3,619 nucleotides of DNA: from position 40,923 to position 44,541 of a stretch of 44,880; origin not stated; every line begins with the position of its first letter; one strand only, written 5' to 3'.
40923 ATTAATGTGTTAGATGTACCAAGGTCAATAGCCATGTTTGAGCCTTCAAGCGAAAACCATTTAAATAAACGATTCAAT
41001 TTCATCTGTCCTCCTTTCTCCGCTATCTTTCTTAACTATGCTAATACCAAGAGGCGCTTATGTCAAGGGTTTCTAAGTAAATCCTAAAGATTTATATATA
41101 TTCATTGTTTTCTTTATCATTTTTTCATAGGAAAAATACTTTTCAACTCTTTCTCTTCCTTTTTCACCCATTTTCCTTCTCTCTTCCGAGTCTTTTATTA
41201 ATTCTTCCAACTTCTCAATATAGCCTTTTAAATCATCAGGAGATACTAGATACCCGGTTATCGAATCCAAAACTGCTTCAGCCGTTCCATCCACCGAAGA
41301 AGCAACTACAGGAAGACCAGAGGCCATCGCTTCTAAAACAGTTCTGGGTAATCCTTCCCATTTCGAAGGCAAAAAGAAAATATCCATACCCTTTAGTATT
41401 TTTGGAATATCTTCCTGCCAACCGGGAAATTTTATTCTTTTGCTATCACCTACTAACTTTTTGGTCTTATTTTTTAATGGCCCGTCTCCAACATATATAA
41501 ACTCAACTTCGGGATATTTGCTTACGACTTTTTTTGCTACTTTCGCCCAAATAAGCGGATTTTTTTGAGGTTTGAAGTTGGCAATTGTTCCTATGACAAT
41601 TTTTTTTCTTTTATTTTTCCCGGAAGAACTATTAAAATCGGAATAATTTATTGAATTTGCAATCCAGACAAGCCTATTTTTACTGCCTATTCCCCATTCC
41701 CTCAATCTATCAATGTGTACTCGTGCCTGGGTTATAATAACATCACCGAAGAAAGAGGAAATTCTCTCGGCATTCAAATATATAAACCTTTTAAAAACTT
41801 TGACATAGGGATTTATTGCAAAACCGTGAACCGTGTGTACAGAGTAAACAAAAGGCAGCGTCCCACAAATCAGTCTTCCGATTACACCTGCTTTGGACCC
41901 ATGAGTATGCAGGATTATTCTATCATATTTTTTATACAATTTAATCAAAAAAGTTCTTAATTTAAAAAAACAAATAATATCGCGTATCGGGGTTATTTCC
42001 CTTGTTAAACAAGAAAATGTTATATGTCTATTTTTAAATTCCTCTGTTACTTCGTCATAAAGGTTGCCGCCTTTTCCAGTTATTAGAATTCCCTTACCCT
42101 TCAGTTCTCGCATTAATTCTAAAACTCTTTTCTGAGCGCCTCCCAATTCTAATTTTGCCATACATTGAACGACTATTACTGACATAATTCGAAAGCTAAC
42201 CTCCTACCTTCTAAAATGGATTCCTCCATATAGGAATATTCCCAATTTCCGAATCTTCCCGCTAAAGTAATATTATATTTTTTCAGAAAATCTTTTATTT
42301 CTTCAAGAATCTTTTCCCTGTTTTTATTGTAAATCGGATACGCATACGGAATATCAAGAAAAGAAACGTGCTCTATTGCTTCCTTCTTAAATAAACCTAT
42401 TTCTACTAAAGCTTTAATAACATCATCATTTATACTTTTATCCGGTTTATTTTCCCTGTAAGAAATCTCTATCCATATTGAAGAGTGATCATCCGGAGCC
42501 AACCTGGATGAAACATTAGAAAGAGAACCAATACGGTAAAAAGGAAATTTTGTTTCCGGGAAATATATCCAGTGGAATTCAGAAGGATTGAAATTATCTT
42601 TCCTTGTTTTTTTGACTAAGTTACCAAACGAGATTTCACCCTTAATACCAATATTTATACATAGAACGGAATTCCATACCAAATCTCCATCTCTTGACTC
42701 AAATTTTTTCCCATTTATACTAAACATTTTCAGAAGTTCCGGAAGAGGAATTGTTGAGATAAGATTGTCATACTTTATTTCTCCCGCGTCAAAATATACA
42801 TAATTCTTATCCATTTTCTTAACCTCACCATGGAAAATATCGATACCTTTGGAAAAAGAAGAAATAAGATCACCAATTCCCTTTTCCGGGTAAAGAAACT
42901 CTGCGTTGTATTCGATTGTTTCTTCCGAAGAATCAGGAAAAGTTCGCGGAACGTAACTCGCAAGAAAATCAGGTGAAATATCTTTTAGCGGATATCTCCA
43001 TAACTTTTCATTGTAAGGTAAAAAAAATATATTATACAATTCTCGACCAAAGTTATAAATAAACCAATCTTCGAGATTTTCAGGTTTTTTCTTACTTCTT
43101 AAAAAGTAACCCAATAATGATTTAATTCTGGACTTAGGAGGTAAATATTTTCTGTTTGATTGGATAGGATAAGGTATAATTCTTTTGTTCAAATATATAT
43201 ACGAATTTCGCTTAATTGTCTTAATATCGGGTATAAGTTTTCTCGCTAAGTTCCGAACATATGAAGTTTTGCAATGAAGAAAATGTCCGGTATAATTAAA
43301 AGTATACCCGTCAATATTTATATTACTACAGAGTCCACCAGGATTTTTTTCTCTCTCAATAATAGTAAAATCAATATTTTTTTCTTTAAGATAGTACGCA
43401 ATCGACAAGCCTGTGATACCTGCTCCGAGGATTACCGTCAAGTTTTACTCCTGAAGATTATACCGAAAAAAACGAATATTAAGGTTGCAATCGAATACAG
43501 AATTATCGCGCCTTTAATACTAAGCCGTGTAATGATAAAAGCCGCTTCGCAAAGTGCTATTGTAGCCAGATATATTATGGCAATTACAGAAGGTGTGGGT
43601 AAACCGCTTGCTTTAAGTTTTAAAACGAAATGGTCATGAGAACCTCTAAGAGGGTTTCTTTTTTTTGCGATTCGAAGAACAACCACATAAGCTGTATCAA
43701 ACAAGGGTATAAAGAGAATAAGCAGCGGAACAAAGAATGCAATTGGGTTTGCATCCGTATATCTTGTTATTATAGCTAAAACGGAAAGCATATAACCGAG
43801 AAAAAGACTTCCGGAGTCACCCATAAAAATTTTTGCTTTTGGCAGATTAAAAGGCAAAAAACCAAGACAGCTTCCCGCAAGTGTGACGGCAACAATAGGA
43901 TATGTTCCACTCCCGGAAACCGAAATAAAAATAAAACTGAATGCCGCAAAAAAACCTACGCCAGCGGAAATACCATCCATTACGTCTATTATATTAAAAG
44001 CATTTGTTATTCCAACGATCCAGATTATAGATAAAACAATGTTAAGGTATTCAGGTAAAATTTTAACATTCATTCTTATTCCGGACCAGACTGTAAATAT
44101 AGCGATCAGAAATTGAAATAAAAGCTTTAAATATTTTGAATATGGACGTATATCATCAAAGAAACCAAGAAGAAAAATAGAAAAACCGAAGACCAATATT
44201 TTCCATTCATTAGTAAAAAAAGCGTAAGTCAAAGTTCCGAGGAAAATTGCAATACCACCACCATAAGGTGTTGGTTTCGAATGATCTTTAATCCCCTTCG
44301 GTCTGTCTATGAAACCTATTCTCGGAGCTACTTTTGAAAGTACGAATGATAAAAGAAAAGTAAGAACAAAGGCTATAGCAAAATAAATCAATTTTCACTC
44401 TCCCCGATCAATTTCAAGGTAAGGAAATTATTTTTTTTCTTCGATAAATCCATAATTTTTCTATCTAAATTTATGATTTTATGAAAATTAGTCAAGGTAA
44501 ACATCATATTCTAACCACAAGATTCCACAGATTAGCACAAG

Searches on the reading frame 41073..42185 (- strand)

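Call 54: search_protein_families(library=pfam, proteins=[window:41073-42185:-], max_evalue=0.0001)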
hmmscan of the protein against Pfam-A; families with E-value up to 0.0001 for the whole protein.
window:41073-42185:- (370 aa): 6 families
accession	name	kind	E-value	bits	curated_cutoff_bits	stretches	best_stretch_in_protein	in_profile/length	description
PF00534.26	Glycos_transf_1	-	1.5e-34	119.4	26.4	1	189-346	9-172/172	Glycosyl transferases group 1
PF13692.12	Glyco_trans_1_4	-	2.7e-31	109.2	27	1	197-332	3-142/142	Glycosyl transferases group 1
PF13524.12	Glyco_trans_1_2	-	1.4e-09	38.5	25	1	245-360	20-142/144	Glycosyl transferase-like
PF13439.12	Glyco_transf_4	-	6e-09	36.6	28.5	1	15-180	2-167/170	Glycosyltransferase Family 4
PF13579.12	Glyco_trans_4_4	-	1.5e-05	25.9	29.7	1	15-177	1-157/158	Glycosyl transferase 4-like domain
PF20706.3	GT4-conflict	-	2.6e-05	23.8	26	1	253-347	268-372/385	Family 4 Glycosyltransferase in conflict systems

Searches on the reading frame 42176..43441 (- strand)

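Call 54: search_protein_families(library=pfam, proteins=[window:42176-43441:-], max_evalue=0.0001)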
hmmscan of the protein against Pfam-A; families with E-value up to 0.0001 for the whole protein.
window:42176-43441:- (421 aa): 4 families
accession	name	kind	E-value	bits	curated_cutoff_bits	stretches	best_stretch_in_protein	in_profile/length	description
PF13450.12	NAD_binding_8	-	2.3e-14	53.9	21.9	1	4-68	1-67/68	NAD(P)-binding Rossmann-like domain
PF01593.30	Amino_oxidase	-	2.3e-13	50.7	19.8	1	9-416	1-439/443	Flavin containing amine oxidoreductase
PF01266.30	DAO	-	5.6e-07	29.8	27.9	1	3-36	3-36/353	FAD dependent oxidoreductase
PF21799.2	MurD-like_N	-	2.9e-05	24.7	27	1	2-37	3-38/88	Mur ligase MurD-like, N-terminal domain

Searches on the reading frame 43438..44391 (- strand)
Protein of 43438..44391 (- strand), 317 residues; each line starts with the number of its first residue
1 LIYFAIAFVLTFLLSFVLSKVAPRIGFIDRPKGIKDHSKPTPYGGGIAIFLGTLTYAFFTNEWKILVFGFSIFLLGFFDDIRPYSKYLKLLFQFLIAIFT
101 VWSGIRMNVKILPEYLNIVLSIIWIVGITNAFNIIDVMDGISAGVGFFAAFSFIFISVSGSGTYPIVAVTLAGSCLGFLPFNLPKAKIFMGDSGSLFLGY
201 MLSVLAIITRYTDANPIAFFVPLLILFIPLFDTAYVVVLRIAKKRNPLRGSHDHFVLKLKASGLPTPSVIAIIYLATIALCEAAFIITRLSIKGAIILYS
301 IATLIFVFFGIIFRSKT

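Call 54: search_protein_families(library=pfam, proteins=[window:43438-44391:-], max_evalue=0.0001)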
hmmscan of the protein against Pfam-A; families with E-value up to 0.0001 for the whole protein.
window:43438-44391:- (317 aa): 1 family
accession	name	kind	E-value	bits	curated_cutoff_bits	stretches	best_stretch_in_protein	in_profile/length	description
PF00953.26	Glycos_transf_4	-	1.6e-35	122.9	27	1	65-209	4-159/160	Glycosyl transferase family 4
